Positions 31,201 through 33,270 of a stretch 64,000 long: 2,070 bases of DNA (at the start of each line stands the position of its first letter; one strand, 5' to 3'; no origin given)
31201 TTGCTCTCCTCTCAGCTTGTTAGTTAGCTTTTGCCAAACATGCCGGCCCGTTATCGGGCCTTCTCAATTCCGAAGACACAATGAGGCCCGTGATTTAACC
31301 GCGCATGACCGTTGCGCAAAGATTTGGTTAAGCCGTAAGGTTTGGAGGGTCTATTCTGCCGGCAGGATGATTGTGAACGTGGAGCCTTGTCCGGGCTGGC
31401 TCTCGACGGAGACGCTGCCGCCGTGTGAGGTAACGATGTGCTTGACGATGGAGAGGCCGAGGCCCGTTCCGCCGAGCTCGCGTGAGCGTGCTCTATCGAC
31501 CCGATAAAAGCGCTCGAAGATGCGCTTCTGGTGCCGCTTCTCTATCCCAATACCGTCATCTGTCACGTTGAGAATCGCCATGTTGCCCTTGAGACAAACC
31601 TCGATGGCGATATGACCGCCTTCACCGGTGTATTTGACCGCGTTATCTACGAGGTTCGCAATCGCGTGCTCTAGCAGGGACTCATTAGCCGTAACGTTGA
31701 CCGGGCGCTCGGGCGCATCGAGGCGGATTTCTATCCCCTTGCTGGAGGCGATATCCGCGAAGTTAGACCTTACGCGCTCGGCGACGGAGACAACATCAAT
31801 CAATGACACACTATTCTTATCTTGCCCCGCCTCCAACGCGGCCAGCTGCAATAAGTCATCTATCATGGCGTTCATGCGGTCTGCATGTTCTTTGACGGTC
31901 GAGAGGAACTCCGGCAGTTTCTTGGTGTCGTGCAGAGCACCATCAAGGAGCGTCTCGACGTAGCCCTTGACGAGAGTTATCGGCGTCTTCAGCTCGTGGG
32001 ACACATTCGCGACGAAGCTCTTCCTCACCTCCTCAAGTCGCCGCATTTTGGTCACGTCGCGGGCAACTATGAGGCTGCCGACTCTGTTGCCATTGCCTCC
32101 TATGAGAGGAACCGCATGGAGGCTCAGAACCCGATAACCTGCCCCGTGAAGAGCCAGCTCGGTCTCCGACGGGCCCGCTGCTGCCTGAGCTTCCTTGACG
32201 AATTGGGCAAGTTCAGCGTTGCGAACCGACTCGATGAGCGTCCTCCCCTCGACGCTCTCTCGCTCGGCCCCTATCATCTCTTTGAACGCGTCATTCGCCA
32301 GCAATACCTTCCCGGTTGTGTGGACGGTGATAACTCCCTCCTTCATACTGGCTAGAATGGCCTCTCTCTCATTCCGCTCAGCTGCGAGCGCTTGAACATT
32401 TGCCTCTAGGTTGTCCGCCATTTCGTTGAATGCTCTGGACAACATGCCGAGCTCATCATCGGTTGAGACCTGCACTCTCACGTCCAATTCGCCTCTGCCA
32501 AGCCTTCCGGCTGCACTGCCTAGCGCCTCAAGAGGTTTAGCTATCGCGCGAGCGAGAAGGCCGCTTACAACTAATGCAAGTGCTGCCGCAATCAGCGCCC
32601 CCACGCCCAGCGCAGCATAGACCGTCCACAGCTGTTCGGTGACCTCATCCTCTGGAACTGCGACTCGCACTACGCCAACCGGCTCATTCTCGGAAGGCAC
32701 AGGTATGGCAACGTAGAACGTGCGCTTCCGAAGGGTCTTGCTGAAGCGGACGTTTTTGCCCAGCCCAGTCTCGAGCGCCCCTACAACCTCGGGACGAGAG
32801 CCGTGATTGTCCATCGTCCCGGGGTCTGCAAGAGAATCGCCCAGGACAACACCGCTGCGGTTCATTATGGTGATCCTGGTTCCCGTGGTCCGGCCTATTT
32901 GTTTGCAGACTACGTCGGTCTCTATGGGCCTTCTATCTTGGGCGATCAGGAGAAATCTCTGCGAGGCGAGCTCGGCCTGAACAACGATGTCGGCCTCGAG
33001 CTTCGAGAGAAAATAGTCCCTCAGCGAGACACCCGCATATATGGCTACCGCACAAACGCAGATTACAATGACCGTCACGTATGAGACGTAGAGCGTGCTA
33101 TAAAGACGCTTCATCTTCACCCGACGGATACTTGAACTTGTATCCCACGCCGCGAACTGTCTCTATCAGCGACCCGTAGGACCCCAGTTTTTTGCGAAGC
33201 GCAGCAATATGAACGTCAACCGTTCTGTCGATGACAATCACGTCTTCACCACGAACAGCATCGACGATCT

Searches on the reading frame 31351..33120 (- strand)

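Call 59: search_protein_families(library=pfam, proteins=[window:31351-33120:-], max_evalue=0.00001)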
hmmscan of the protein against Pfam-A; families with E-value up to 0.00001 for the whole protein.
window:31351-33120:- (589 aa): 7 families
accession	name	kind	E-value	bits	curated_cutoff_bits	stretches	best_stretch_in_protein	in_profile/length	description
PF02518.31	HATPase_c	-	8.2e-33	113.6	26.4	1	479-588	2-109/111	Histidine kinase-, DNA gyrase B-, and HSP90-like ATPase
PF00512.31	HisKA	-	1.8e-18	66.8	26.9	1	366-432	2-66/66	His Kinase A (phospho-acceptor) domain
PF00672.30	HAMP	-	3.1e-17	63.1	25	1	188-240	1-53/53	HAMP domain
PF00989.32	PAS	-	2.5e-12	47.3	22.6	1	251-356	2-113/113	PAS fold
PF08448.16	PAS_4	-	1.7e-08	35.1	23.1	1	257-360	2-109/110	PAS fold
PF13426.13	PAS_9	-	2e-06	28.5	27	1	261-358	2-103/103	PAS domain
PF16736.11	sCache_like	-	3.3e-06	27.8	27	0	69-155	33-116/117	Single Cache-like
